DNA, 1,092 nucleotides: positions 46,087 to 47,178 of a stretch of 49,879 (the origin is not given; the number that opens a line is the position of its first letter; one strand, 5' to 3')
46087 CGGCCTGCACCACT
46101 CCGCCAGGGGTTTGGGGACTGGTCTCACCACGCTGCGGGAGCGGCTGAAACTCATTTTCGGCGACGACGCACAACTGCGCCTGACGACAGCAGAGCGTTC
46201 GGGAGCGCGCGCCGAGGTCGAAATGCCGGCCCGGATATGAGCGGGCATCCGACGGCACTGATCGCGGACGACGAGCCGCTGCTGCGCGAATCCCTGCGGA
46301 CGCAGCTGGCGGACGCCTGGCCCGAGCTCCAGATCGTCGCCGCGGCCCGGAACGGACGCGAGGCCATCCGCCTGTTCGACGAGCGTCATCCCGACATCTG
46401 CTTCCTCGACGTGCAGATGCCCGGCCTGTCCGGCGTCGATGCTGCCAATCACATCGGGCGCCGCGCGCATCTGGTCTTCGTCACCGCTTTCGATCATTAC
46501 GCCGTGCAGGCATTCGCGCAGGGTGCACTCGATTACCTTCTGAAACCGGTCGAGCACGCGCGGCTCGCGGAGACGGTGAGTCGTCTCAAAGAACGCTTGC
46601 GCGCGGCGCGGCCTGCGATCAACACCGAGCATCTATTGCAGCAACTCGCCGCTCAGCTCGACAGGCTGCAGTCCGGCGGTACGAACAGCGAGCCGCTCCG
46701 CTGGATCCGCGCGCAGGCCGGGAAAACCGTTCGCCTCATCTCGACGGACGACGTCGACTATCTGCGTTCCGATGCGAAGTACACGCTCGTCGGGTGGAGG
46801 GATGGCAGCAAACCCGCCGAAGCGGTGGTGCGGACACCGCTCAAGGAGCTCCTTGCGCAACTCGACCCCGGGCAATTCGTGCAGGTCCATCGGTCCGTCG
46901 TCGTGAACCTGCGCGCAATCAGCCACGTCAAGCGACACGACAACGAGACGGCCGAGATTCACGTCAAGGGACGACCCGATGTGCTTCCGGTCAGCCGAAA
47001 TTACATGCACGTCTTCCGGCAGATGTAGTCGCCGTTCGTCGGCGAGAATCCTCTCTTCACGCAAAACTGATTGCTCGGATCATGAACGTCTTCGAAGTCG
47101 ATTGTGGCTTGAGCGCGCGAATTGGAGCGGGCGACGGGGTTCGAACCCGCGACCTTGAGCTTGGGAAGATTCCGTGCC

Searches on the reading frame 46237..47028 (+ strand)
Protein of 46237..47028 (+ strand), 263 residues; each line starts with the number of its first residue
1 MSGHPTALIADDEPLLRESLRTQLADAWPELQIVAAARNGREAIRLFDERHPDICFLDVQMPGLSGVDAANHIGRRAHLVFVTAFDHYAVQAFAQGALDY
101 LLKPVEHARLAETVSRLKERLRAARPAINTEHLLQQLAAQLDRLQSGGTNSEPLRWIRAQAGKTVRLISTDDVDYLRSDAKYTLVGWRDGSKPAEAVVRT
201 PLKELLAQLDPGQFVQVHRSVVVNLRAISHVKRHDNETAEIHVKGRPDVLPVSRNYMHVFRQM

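Call 9: search_protein_families(library=pfam, proteins=[window:46237-47028:+], max_evalue=0.01)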
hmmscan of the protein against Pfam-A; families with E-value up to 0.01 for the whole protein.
window:46237-47028:+ (263 aa): 2 families
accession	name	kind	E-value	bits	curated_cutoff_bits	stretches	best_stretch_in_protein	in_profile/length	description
PF00072.30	Response_reg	-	2.4e-22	79.7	30.2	1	8-114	2-110/111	Response regulator receiver domain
PF04397.21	LytTR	-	2.7e-19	69.6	22.6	1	165-262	3-95/98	LytTr DNA-binding domain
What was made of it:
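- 46237..47028 (+): Left chromosomal flank, not part of the islet: a LytTR response regulator, the last gene before the distal repeat. PF00072 + PF04397 (call 9).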

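Call 12: find_related_loci(query=window:46237-47028:+, collection=genome_contigs, flank=10000)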
Query window:46237-47028:+ (263 aa) in genome_contigs; peptide patterns used: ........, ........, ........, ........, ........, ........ (x = any residue, [..] = any of these).
292 stretches matched a pattern; 233 encode a relative of the query (tblastn E <= 1e-3); the best 80 are kept; 80 distinct loci.
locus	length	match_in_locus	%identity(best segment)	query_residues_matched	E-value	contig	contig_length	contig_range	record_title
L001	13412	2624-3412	84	1-263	8e-149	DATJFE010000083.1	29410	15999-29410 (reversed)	MAG TPA_asm: Vicinamibacterales bacterium isolate SMAG_U15451 k141_11801049, whole genome shotgun sequence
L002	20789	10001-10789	83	1-263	1e-147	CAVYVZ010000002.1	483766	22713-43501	MAG: uncultured Acidobacteriota bacterium isolate MFD09206.bin.2.2 genome assembly, contig: contig_10338, whole genome s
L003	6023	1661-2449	83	1-263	8e-147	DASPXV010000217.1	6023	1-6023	MAG TPA_asm: Vicinamibacterales bacterium isolate SMAG_U11576 k141_531620, whole genome shotgun sequence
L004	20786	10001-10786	83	1-263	6e-146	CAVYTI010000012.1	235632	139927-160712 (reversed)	MAG: uncultured Acidobacteriota bacterium isolate MFD05537.bin.1.91 genome assembly, contig: contig_5083, whole genome s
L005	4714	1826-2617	83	1-263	1e-147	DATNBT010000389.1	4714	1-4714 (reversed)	MAG TPA_asm: Vicinamibacterales bacterium isolate SMAG_U11195 k141_1108387, whole genome shotgun sequence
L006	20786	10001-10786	86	1-263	1e-143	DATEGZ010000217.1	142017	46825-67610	MAG TPA_asm: Vicinamibacterales bacterium isolate SMAG_U8798 k141_1683289, whole genome shotgun sequence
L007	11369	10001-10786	82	1-263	4e-143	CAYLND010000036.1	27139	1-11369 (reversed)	MAG TPA_asm: uncultured Acidobacteriota bacterium isolate binchicken_co185_102 genome assembly, contig: NODE_2280_length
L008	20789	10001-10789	83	1-263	4e-143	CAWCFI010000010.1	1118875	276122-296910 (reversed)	MAG: uncultured Acidobacteriota bacterium isolate MFD09368.bin.2.49 genome assembly, contig: contig_7997, whole genome s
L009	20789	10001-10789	84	1-263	9e-143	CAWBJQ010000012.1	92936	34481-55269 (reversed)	MAG: uncultured Acidobacteriota bacterium isolate MFD05513.bin.2.57 genome assembly, contig: contig_7175, whole genome s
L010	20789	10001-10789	84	1-263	2e-142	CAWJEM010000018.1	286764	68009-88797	MAG: uncultured Acidobacteriota bacterium isolate MFD04850.bin.1.250 genome assembly, contig: contig_6246, whole genome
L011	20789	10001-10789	84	1-263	2e-142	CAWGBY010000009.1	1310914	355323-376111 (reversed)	MAG: uncultured Acidobacteriota bacterium isolate MFD06229.bin.2.215 genome assembly, contig: contig_1927, whole genome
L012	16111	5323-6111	84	1-263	3e-142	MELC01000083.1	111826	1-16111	MAG: Acidobacteria bacterium RIFCSPLOWO2_12_FULL_66_21 rifcsplowo2_12_scaffold_778, whole genome shotgun sequence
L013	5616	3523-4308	80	1-263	6e-143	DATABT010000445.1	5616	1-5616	MAG TPA_asm: Longimicrobium sp. isolate SMAG_U6705 k141_993644, whole genome shotgun sequence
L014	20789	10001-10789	84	1-263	3e-142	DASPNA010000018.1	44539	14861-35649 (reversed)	MAG TPA_asm: Thermoanaerobaculia bacterium isolate SMAG_U12109 k141_105682, whole genome shotgun sequence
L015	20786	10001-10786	80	1-263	5e-142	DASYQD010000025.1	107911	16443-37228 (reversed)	MAG TPA_asm: Thermoanaerobaculia bacterium isolate SMAG_U4476 k141_3026696, whole genome shotgun sequence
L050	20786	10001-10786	84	1-263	1e-137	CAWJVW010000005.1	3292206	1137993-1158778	MAG: uncultured Acidobacteriota bacterium isolate MFD09206.bin.1.2 genome assembly, contig: contig_2535, whole genome sh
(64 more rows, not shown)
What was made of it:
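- Tried and rejected: A GTDB scan with the LytTR regulator returned 80 loci (call 12).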

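Call 69: search_protein_families(library=pfam, proteins=[L050:4096-5025:-, L050:2642-3559:+, L050:5196-5747:-, L050:5335-5706:-], max_evalue=0.01)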
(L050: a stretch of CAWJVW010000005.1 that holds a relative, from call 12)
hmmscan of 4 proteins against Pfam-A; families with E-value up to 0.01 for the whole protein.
L050:4096-5025:- (309 aa): 1 family
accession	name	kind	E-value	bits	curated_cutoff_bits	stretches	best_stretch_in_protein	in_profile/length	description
PF01098.24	FTSW_RODA_SPOVE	-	1e-05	25.1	26.4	1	70-143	43-117/356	Cell cycle protein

L050:2642-3559:+ (305 aa): 2 families
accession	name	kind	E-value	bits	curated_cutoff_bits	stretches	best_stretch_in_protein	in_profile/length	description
PF00753.33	Lactamase_B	-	5.4e-17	62.8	22.7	1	60-196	7-140/196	Metallo-beta-lactamase superfamily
PF12706.13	Lactamase_B_2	-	4.6e-06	26.8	27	1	96-185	29-110/200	Beta-lactamase superfamily domain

L050:5196-5747:- (183 aa): 0 families

L050:5335-5706:- (123 aa): 1 family
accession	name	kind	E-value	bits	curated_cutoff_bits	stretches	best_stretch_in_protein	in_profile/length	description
PF13302.13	Acetyltransf_3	-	0.00012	23.3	25.4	1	3-43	98-138/138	Acetyltransferase (GNAT) domain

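Call 73: find_homologous_proteins(query=window:46237-47028:+, max_evalue=1e-100)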
Query window:46237-47028:+ (263 aa): 5088 proteins with E <= 1e-100 among 8000 candidates; the best 120 are listed.
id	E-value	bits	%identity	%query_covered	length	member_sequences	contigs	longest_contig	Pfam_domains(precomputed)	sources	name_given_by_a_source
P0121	3.7e-170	582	100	100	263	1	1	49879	PF04397.22,PF00072.31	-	-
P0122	2.2e-143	494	86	100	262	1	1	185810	PF04397.22,PF00072.31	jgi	jgi:DNA-binding LytR/AlgR family response regulator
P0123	5.1e-143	493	84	100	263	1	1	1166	PF04397.22,PF00072.31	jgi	jgi:DNA-binding LytR/AlgR family response regulator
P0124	6.8e-143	492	84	100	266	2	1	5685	PF04397.22,PF00072.31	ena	-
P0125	8.3e-143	492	85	100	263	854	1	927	PF04397.22,PF00072.31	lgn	-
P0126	1.3e-142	492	85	100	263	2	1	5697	PF04397.22,PF00072.31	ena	-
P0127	1.4e-142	491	85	100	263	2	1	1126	PF04397.22,PF00072.31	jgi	jgi:DNA-binding LytR/AlgR family response regulator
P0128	2.5e-142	491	85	100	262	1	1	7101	PF04397.22,PF00072.31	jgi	jgi:DNA-binding LytR/AlgR family response regulator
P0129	3.8e-142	490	86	100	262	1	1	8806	PF04397.22,PF00072.31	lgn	-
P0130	7.9e-142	489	85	100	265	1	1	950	PF04397.22,PF00072.31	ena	-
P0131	1.1e-141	488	85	100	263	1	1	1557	PF04397.22,PF00072.31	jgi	jgi:DNA-binding LytR/AlgR family response regulator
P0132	1.1e-141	488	84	100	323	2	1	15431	PF04397.22,PF00072.31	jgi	jgi:DNA-binding LytR/AlgR family response regulator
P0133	1.3e-141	488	83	100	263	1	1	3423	PF04397.22,PF00072.31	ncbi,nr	ncbi:MAG TPA: LytTR family DNA-binding domain-containing protein [Vicinamibacterales bacterium]|nr:L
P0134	1.4e-141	488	84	100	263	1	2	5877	PF04397.22,PF00072.31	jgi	jgi:DNA-binding LytR/AlgR family response regulator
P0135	1.6e-141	488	85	100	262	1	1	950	PF04397.22,PF00072.31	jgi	jgi:DNA-binding LytR/AlgR family response regulator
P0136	2.0e-141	488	83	100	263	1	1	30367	PF04397.22,PF00072.31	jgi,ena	jgi:DNA-binding LytR/AlgR family response regulator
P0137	2.3e-141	487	85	100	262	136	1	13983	PF04397.22,PF00072.31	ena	-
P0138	3.1e-141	487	84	100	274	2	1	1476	PF04397.22,PF00072.31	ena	-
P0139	3.5e-141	487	84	100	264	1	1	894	PF04397.22,PF00072.31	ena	-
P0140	3.7e-141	487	84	100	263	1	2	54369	PF04397.22,PF00072.31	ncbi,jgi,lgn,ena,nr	ncbi:MAG TPA: LytTR family DNA-binding domain-containing protein [Thermoanaerobaculia bacterium]|nr:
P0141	4.4e-141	487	83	100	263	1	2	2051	PF04397.22,PF00072.31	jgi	jgi:DNA-binding LytR/AlgR family response regulator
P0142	5.2e-141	486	83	100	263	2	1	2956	PF04397.22,PF00072.31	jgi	jgi:DNA-binding LytR/AlgR family response regulator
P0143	6.2e-141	486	84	100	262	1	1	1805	PF04397.22,PF00072.31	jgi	jgi:DNA-binding LytR/AlgR family response regulator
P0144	6.8e-141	486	84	100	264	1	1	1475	PF04397.22,PF00072.31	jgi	jgi:DNA-binding LytR/AlgR family response regulator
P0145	7.1e-141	486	83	100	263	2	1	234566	PF04397.22,PF00072.31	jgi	jgi:DNA-binding LytR/AlgR family response regulator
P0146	8.3e-141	486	83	100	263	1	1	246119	PF04397.22,PF00072.31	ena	-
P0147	9.1e-141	485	83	100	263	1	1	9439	PF04397.22,PF00072.31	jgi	jgi:DNA-binding LytR/AlgR family response regulator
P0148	1.1e-140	485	84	100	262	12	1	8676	PF04397.22,PF00072.31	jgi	jgi:DNA-binding LytR/AlgR family response regulator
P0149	1.1e-140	485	83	100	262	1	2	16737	PF04397.22,PF00072.31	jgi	jgi:DNA-binding LytR/AlgR family response regulator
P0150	1.4e-140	485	84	100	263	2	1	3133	PF04397.22,PF00072.31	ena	-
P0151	1.5e-140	485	83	100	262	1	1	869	PF04397.22,PF00072.31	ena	-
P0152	1.5e-140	485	83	100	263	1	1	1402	PF04397.22,PF00072.31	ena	-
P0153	1.6e-140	485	84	100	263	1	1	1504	PF04397.22,PF00072.31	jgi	jgi:DNA-binding LytR/AlgR family response regulator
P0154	1.6e-140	485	84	100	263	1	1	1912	PF04397.22,PF00072.31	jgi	jgi:DNA-binding LytR/AlgR family response regulator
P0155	1.7e-140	485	85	98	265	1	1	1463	PF04397.22,PF00072.31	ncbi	-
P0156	1.8e-140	485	84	100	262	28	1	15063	PF04397.22,PF00072.31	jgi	-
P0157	1.8e-140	485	84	100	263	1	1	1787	PF04397.22,PF00072.31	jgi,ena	-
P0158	1.8e-140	484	84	100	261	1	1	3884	PF04397.22,PF00072.31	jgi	jgi:DNA-binding LytR/AlgR family response regulator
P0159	1.9e-140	484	84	100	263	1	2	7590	PF04397.22,PF00072.31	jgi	jgi:DNA-binding LytR/AlgR family response regulator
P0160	1.9e-140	484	84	100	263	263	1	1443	PF04397.22,PF00072.31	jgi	jgi:DNA-binding LytR/AlgR family response regulator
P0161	1.9e-140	484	83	100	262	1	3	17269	PF04397.22,PF00072.31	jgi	jgi:DNA-binding LytR/AlgR family response regulator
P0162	2.0e-140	484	84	100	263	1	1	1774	PF04397.22,PF00072.31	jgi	jgi:DNA-binding LytR/AlgR family response regulator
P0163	2.0e-140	484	83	100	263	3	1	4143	PF04397.22,PF00072.31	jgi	-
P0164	2.2e-140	484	84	100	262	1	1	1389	PF04397.22,PF00072.31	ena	-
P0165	2.7e-140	484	83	100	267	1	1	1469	PF04397.22,PF00072.31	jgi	jgi:DNA-binding LytR/AlgR family response regulator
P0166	2.8e-140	484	84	100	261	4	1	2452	PF04397.22,PF00072.31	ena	-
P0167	3.3e-140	484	84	100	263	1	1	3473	PF04397.22,PF00072.31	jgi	jgi:DNA-binding LytR/AlgR family response regulator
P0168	3.4e-140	484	84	100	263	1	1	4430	PF04397.22,PF00072.31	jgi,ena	-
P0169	3.7e-140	483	83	100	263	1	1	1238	PF04397.22,PF00072.31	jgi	jgi:DNA-binding LytR/AlgR family response regulator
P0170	3.7e-140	483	84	100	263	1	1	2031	PF04397.22,PF00072.31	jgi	jgi:DNA-binding LytR/AlgR family response regulator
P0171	3.8e-140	483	83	100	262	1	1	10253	PF04397.22,PF00072.31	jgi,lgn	jgi:DNA-binding LytR/AlgR family response regulator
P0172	4.0e-140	483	84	100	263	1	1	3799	PF04397.22,PF00072.31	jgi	jgi:DNA-binding LytR/AlgR family response regulator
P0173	4.3e-140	483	83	100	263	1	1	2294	PF04397.22,PF00072.31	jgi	jgi:DNA-binding LytR/AlgR family response regulator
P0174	4.6e-140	483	83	100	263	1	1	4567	PF04397.22,PF00072.31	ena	-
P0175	5.0e-140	483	84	98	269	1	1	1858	PF04397.22,PF00072.31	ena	-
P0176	5.3e-140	483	84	99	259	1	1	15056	PF04397.22,PF00072.31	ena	-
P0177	5.4e-140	483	84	100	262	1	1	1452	PF04397.22,PF00072.31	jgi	-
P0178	5.6e-140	483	84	100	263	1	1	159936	PF04397.22,PF00072.31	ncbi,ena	-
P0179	5.7e-140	483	83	100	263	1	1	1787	PF04397.22,PF00072.31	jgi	jgi:DNA-binding LytR/AlgR family response regulator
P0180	6.2e-140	483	83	100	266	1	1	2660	PF04397.22,PF00072.31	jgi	jgi:DNA-binding LytR/AlgR family response regulator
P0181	6.5e-140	483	84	100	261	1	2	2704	PF04397.22,PF00072.31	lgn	-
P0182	7.3e-140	483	84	100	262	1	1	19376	PF04397.22,PF00072.31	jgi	jgi:DNA-binding LytR/AlgR family response regulator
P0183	7.6e-140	482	84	100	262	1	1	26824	PF04397.22,PF00072.31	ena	-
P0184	7.7e-140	482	83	100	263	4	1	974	PF04397.22,PF00072.31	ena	-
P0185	8.0e-140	482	83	99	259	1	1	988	PF04397.22,PF00072.31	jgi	jgi:DNA-binding LytR/AlgR family response regulator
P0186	8.2e-140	482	83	100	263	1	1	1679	PF04397.22,PF00072.31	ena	-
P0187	8.9e-140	482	83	100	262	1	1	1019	PF04397.22,PF00072.31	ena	-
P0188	9.0e-140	482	84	98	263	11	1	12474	PF04397.22,PF00072.31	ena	-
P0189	9.5e-140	482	83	100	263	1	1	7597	PF04397.22,PF00072.31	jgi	jgi:DNA-binding LytR/AlgR family response regulator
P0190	9.7e-140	482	84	100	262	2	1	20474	PF04397.22,PF00072.31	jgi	jgi:DNA-binding LytR/AlgR family response regulator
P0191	9.9e-140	482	83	100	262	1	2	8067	PF04397.22,PF00072.31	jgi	jgi:DNA-binding LytR/AlgR family response regulator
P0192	1.0e-139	482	83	100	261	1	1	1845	PF04397.22,PF00072.31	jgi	-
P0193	1.0e-139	482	84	100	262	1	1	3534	PF04397.22,PF00072.31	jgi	jgi:DNA-binding LytR/AlgR family response regulator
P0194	1.1e-139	482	83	100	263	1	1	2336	PF04397.22,PF00072.31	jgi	jgi:DNA-binding LytR/AlgR family response regulator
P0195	1.2e-139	482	83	100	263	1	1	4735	PF04397.22,PF00072.31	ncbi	-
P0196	1.3e-139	482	84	100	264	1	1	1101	PF04397.22,PF00072.31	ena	-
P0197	1.3e-139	482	83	100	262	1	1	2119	PF04397.22,PF00072.31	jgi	jgi:DNA-binding LytR/AlgR family response regulator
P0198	1.4e-139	482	84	100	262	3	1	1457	PF04397.22,PF00072.31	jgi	jgi:DNA-binding LytR/AlgR family response regulator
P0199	1.6e-139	481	83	100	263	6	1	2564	PF04397.22,PF00072.31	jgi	jgi:DNA-binding LytR/AlgR family response regulator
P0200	1.7e-139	481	83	100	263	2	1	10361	PF04397.22,PF00072.31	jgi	jgi:DNA-binding LytR/AlgR family response regulator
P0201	1.7e-139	481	83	100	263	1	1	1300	PF04397.22,PF00072.31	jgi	jgi:DNA-binding LytR/AlgR family response regulator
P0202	1.8e-139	481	84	99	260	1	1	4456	PF04397.22,PF00072.31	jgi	jgi:DNA-binding LytR/AlgR family response regulator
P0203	1.9e-139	481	84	100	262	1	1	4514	PF04397.22,PF00072.31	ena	-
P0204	1.9e-139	481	82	100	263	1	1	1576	PF04397.22,PF00072.31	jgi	-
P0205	2.0e-139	481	83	100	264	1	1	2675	PF04397.22,PF00072.31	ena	-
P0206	2.0e-139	481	83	100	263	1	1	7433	PF04397.22,PF00072.31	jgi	jgi:DNA-binding LytR/AlgR family response regulator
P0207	2.0e-139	481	84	100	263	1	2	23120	PF04397.22,PF00072.31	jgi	jgi:DNA-binding LytR/AlgR family response regulator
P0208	2.2e-139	481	83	100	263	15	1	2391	PF04397.22,PF00072.31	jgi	jgi:DNA-binding LytR/AlgR family response regulator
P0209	2.2e-139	481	83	100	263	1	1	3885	PF04397.22,PF00072.31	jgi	jgi:DNA-binding LytR/AlgR family response regulator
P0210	2.4e-139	481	83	100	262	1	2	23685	PF04397.22,PF00072.31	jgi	jgi:DNA-binding LytR/AlgR family response regulator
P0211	2.5e-139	481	83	100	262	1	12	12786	PF04397.22,PF00072.31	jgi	jgi:DNA-binding LytR/AlgR family response regulator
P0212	2.5e-139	481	84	100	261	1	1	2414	PF04397.22,PF00072.31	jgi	jgi:DNA-binding LytR/AlgR family response regulator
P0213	2.6e-139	481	83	100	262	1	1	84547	PF04397.22,PF00072.31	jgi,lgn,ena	-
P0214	2.6e-139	481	83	100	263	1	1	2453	PF04397.22,PF00072.31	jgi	jgi:DNA-binding LytR/AlgR family response regulator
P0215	2.8e-139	481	84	100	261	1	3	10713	PF04397.22,PF00072.31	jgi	jgi:DNA-binding LytR/AlgR family response regulator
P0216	2.8e-139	481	83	100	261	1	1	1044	PF04397.22,PF00072.31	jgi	jgi:DNA-binding LytR/AlgR family response regulator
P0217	3.0e-139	481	84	100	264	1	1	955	PF04397.22,PF00072.31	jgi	-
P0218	3.0e-139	480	83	100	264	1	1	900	PF04397.22,PF00072.31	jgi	-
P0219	3.0e-139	480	83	100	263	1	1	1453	PF04397.22,PF00072.31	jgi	jgi:DNA-binding LytR/AlgR family response regulator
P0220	3.2e-139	480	84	100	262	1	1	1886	PF04397.22,PF00072.31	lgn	-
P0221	3.2e-139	480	83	100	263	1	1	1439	PF04397.22,PF00072.31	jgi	jgi:DNA-binding LytR/AlgR family response regulator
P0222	3.3e-139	480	84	100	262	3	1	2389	PF04397.22,PF00072.31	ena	-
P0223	3.3e-139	480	83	100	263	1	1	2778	PF04397.22,PF00072.31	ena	-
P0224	3.4e-139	480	81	100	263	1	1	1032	PF04397.22,PF00072.31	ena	-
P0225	3.4e-139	480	83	100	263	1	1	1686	PF04397.22,PF00072.31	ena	-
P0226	3.5e-139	480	83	100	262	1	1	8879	PF04397.22,PF00072.31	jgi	jgi:DNA-binding LytR/AlgR family response regulator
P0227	3.6e-139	480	83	100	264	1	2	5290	PF04397.22,PF00072.31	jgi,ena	-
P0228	3.8e-139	480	83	100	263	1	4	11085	PF04397.22,PF00072.31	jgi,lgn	jgi:DNA-binding LytR/AlgR family response regulator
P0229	4.2e-139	480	83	100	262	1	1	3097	PF04397.22,PF00072.31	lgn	-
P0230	4.4e-139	480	83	100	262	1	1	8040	PF04397.22,PF00072.31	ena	-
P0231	4.9e-139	480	84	100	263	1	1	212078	PF04397.22,PF00072.31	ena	-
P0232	5.5e-139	480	83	100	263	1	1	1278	PF04397.22,PF00072.31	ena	-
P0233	5.9e-139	480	83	100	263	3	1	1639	PF04397.22,PF00072.31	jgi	-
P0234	5.9e-139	480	83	100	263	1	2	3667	PF04397.22,PF00072.31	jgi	jgi:DNA-binding LytR/AlgR family response regulator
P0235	6.0e-139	480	83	100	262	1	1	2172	PF04397.22,PF00072.31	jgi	-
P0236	6.0e-139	480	83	100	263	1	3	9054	PF04397.22,PF00072.31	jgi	jgi:DNA-binding LytR/AlgR family response regulator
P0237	6.2e-139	479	83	100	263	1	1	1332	PF04397.22,PF00072.31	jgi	jgi:DNA-binding LytR/AlgR family response regulator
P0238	6.2e-139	479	82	100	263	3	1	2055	PF04397.22,PF00072.31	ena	-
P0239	6.3e-139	479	84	99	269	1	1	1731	PF04397.22,PF00072.31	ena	-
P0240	6.4e-139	479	81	100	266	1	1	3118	PF04397.22,PF00072.31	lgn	-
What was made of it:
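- Tried and rejected: A protein search with the RR gave a best hit of 86% (call 73).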

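Call 74: find_encoding_contigs(protein=P0122, flank=10000, max_places=2)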
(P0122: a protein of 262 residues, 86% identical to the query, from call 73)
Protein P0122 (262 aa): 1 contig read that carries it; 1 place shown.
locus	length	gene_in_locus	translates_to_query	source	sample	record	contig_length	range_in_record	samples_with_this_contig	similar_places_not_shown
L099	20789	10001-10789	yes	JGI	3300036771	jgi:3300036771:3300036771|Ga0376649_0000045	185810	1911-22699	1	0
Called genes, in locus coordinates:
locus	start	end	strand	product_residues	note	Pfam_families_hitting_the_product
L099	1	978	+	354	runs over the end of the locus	PF06722:EryCIII-like_C (weak)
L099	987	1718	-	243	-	PF03476:MOSC_N, PF03473:MOSC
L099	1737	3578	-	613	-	PF00144:Beta-lactamase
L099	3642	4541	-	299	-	PF00165:HTH_AraC (weak), PF12833:HTH_18, PF00165:HTH_AraC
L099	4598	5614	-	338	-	PF08240:ADH_N, PF16912:Glu_dehyd_C, PF00107:ADH_zinc_N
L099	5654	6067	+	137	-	PF02311:AraC_binding (weak), PF07883:Cupin_2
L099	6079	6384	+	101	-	PF02627:CMD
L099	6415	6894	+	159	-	PF03795:YCII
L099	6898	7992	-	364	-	PF00989:PAS (weak), PF08448:PAS_4 (weak), PF13426:PAS_9, PF00512:HisKA, PF02518:HATPase_c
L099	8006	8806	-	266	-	PF12146:Hydrolase_4, PF00561:Abhydrolase_1, PF12697:Abhydrolase_6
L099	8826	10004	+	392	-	PF06580:His_kinase, PF02518:HATPase_c (weak)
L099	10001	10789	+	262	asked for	PF00072:Response_reg, PF04397:LytTR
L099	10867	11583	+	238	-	PF14329:DUF4386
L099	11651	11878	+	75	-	-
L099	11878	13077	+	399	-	PF04055:Radical_SAM, PF13186:SPASM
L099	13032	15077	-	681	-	PF02129:Peptidase_S15, PF12146:Hydrolase_4 (weak), PF08530:PepX_C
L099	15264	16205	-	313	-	-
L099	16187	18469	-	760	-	PF04879:Molybdop_Fe4S4, PF00384:Molybdopterin, PF01568:Molydop_binding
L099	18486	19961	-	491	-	PF00144:Beta-lactamase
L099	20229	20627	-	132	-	PF08327:AHSA1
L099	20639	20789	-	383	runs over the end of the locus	PF00512:HisKA, PF02518:HATPase_c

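Call 75: find_encoding_contigs(protein=P0129, flank=10000, max_places=2)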
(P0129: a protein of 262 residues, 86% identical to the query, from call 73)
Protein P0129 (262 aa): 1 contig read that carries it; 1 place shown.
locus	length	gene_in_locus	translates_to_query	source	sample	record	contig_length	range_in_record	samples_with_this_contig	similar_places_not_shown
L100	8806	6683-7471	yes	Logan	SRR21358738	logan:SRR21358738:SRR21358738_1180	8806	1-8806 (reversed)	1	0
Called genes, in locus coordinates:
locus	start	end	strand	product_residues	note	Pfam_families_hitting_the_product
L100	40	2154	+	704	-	PF01804:Penicil_amidase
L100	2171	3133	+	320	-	PF01370:Epimerase, PF05368:NmrA, PF13460:NAD_binding_10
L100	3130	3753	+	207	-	PF02517:Rce1-like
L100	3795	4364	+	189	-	PF13460:NAD_binding_10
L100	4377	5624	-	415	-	PF02276:CytoC_RC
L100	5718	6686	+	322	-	PF06580:His_kinase, PF02518:HATPase_c (weak)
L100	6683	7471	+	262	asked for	PF00072:Response_reg, PF04397:LytTR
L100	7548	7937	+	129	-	-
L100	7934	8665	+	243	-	PF14329:DUF4386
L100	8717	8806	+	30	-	?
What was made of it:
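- On tRNA-integrated genomic island (Islander criteria): The best RR homologue anywhere is 86% identical and sits in other contexts (calls 73-75).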
